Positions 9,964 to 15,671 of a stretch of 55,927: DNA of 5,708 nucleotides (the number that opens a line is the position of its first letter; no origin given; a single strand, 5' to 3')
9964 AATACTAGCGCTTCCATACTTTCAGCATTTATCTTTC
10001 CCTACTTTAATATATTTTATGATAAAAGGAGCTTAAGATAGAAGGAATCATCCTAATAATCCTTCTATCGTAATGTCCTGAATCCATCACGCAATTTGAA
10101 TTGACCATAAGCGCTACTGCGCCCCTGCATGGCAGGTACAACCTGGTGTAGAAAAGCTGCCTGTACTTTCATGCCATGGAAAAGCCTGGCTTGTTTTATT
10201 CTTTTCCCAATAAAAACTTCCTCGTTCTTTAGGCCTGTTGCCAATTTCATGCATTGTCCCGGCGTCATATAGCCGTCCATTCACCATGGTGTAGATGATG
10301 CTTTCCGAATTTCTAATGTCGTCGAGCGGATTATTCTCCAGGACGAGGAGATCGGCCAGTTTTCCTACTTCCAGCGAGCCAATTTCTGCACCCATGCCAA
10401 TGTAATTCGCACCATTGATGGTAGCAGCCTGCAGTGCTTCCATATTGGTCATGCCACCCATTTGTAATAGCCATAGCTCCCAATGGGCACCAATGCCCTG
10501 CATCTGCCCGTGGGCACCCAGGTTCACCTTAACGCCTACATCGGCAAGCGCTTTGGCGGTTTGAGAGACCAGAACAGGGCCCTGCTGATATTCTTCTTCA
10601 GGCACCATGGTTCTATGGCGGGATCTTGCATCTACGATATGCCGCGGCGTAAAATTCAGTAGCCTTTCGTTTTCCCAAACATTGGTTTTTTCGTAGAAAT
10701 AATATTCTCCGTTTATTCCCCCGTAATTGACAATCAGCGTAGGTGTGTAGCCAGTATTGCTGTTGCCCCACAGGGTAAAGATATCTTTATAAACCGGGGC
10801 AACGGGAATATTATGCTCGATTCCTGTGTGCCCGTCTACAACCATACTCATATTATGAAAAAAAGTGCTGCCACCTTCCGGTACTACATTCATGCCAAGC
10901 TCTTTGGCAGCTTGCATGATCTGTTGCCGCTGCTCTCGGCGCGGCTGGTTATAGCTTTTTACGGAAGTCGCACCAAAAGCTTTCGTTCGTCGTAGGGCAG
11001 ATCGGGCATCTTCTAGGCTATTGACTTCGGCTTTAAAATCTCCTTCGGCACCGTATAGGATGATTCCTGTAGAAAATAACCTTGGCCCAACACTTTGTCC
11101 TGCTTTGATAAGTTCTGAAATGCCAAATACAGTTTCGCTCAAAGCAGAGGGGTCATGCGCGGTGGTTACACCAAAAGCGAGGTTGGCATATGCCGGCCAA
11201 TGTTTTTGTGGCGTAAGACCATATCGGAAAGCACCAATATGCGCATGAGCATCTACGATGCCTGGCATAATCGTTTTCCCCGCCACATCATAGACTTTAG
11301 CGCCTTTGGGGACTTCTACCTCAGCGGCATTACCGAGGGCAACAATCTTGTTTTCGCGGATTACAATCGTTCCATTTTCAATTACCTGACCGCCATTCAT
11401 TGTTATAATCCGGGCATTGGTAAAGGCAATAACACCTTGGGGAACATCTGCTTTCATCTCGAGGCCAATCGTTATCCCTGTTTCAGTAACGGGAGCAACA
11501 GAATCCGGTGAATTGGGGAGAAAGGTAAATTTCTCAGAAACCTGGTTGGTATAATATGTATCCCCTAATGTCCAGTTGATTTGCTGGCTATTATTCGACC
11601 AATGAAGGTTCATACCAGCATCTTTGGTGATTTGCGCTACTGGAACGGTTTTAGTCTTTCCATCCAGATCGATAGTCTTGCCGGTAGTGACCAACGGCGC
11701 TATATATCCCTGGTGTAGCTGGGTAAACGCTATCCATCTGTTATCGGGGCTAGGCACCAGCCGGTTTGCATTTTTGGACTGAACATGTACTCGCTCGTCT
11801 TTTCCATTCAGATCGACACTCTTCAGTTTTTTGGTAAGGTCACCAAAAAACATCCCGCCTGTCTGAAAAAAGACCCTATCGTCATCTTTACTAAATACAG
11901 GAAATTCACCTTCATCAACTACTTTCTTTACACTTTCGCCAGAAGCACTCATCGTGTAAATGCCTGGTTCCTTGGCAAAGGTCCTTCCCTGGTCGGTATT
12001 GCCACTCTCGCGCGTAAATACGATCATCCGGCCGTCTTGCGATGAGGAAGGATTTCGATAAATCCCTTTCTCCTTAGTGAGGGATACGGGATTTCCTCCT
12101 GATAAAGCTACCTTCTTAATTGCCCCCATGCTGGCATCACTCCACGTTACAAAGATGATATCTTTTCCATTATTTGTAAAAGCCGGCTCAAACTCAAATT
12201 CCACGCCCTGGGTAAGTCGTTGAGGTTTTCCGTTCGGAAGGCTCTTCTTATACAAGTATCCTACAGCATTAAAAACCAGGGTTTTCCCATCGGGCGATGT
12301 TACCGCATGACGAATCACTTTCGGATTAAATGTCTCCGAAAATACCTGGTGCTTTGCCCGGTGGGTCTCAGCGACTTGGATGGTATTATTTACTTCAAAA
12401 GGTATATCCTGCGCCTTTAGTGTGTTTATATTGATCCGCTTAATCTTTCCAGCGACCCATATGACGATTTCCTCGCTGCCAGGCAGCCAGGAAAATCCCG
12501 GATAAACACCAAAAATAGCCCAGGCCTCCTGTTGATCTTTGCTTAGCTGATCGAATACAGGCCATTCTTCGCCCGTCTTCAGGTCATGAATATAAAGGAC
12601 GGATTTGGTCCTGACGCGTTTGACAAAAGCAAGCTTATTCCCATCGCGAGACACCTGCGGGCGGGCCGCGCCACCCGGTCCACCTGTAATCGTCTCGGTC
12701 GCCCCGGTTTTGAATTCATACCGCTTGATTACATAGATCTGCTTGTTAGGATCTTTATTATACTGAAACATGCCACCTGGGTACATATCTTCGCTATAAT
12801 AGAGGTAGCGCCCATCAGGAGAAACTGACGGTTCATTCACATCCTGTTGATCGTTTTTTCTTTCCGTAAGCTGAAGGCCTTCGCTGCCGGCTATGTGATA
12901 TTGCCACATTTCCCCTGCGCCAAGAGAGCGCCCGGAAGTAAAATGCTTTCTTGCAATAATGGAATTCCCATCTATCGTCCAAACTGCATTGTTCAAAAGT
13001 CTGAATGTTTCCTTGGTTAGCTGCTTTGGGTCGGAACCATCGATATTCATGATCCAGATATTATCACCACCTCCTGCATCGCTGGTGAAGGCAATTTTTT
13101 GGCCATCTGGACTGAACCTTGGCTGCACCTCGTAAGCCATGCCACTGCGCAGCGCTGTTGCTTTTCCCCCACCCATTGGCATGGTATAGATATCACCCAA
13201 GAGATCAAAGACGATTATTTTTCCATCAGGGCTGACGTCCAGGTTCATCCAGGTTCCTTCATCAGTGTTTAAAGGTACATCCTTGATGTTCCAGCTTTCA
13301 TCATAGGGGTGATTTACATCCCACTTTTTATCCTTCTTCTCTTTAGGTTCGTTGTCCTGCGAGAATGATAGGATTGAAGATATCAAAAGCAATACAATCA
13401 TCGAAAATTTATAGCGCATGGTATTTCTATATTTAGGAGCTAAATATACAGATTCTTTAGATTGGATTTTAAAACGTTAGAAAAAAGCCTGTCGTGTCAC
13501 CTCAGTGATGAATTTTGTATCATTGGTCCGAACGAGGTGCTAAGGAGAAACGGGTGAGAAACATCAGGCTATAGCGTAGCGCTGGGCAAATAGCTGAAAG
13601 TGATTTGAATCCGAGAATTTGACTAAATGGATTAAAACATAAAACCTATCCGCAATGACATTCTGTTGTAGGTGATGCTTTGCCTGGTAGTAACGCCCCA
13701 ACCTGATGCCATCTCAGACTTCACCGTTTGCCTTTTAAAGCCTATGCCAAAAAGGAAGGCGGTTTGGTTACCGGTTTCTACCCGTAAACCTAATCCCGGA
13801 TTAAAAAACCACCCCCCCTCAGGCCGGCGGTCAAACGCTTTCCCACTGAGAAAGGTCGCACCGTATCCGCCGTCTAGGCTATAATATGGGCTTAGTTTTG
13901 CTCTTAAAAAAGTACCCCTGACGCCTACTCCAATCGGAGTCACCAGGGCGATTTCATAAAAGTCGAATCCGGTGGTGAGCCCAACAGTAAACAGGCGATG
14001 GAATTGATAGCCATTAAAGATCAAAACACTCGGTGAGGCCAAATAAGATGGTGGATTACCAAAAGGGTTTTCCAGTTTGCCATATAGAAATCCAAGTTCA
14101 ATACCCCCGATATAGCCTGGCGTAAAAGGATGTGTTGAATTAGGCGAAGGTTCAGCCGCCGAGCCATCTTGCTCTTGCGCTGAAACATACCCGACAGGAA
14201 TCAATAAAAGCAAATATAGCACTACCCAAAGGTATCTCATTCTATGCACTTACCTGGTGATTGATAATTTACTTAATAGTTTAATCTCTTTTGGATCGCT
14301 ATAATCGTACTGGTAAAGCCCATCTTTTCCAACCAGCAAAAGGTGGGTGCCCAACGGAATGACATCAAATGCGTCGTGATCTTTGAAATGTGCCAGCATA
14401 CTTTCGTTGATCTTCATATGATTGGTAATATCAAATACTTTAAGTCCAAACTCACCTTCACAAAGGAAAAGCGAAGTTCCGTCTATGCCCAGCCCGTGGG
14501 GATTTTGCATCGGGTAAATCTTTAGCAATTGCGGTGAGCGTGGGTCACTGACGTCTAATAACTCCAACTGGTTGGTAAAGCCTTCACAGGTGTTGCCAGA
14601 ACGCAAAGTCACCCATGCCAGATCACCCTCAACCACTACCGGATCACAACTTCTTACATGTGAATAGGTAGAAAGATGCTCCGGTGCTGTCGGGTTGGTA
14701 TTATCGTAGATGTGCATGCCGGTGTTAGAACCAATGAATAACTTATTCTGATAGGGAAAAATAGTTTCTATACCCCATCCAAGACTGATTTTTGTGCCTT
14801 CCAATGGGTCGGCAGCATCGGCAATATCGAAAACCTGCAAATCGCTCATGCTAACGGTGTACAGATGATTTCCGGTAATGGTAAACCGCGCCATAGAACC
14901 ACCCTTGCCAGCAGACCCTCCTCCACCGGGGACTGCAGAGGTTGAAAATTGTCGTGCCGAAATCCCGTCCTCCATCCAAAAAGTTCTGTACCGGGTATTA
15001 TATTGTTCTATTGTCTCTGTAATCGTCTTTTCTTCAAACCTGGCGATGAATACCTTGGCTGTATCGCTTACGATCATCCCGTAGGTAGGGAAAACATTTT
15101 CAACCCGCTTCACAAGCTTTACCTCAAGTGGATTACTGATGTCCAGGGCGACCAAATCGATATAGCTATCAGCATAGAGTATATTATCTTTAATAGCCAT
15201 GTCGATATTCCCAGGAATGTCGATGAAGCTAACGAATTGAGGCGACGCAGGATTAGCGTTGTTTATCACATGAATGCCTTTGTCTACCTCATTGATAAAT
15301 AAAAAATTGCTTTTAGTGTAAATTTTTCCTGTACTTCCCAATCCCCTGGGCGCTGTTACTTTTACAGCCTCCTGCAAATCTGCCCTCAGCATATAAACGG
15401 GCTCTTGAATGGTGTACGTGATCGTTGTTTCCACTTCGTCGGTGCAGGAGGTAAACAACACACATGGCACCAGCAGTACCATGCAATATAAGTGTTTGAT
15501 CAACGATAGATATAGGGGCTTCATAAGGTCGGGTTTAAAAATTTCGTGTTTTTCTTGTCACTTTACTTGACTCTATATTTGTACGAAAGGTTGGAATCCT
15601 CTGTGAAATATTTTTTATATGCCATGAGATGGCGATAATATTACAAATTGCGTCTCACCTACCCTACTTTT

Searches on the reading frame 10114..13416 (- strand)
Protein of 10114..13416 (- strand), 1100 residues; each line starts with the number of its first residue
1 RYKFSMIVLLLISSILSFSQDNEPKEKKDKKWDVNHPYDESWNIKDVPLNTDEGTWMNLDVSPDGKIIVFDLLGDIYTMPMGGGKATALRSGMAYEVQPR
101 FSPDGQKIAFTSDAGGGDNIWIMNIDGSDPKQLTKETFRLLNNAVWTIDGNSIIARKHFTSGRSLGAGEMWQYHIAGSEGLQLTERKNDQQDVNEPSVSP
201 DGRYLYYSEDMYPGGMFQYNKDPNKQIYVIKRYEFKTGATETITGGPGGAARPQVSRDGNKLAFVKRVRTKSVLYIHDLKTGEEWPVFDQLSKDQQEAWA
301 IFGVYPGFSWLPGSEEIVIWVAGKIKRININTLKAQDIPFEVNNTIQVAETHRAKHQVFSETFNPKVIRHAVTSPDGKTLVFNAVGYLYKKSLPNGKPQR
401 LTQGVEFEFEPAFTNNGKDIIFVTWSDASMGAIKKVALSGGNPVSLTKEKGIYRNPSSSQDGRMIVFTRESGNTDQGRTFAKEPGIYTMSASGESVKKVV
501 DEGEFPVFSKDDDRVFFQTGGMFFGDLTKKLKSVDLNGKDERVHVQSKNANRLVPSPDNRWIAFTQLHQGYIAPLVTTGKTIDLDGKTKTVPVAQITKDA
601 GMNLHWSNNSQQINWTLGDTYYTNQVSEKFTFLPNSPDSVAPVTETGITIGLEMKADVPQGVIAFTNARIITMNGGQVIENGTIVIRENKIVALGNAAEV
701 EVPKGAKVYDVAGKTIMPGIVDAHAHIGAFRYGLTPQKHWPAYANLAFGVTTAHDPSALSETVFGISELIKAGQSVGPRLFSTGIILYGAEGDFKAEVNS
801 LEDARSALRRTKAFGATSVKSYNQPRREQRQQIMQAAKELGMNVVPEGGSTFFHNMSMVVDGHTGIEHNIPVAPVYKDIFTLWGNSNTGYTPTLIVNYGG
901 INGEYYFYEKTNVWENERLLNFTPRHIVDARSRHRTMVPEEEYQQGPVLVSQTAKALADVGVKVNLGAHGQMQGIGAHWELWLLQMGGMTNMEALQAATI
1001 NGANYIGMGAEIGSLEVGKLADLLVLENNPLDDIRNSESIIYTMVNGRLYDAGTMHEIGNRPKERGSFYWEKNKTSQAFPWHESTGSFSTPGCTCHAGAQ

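Call 20: search_protein_families(library=pfam, proteins=[window:10114-13416:-], max_evalue=0.001)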
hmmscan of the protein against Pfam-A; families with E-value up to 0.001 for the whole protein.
window:10114-13416:- (1100 aa): 4 families
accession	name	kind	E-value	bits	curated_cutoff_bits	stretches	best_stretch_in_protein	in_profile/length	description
PF07676.18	PD40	-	1.1e-29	102.1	20.9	1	95-122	10-38/38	WD40-like Beta Propeller Repeat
PF01979.26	Amidohydro_1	-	7.8e-18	65.3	25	1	715-1049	1-344/345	Amidohydrolase family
PF07969.17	Amidohydro_3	-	5e-13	49.8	29.7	1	987-1048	405-469/472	Amidohydrolase family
PF00930.27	DPPIV_N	-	1.5e-07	30.9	22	0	74-136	23-81/354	Dipeptidyl peptidase IV (DPP IV) N-terminal region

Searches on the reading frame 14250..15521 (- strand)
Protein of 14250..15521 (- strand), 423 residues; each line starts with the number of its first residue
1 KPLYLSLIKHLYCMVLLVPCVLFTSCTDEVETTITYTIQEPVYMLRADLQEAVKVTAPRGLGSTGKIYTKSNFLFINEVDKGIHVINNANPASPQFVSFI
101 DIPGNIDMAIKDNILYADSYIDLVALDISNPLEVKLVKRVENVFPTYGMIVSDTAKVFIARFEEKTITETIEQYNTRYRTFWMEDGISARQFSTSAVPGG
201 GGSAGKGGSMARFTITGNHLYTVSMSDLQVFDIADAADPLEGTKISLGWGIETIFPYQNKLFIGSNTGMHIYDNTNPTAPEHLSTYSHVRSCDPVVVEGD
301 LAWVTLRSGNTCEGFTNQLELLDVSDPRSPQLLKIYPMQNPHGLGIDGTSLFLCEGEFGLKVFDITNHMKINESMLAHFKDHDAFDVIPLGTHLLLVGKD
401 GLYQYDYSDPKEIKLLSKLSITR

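Call 20: search_protein_families(library=pfam, proteins=[window:14250-15521:-], max_evalue=0.001)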
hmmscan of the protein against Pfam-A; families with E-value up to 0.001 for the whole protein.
window:14250-15521:- (423 aa): 1 family
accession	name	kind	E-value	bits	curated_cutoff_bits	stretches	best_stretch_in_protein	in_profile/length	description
PF08309.17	LVIVD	-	7.1e-09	35.3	20.2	0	108-140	7-40/42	LVIVD repeat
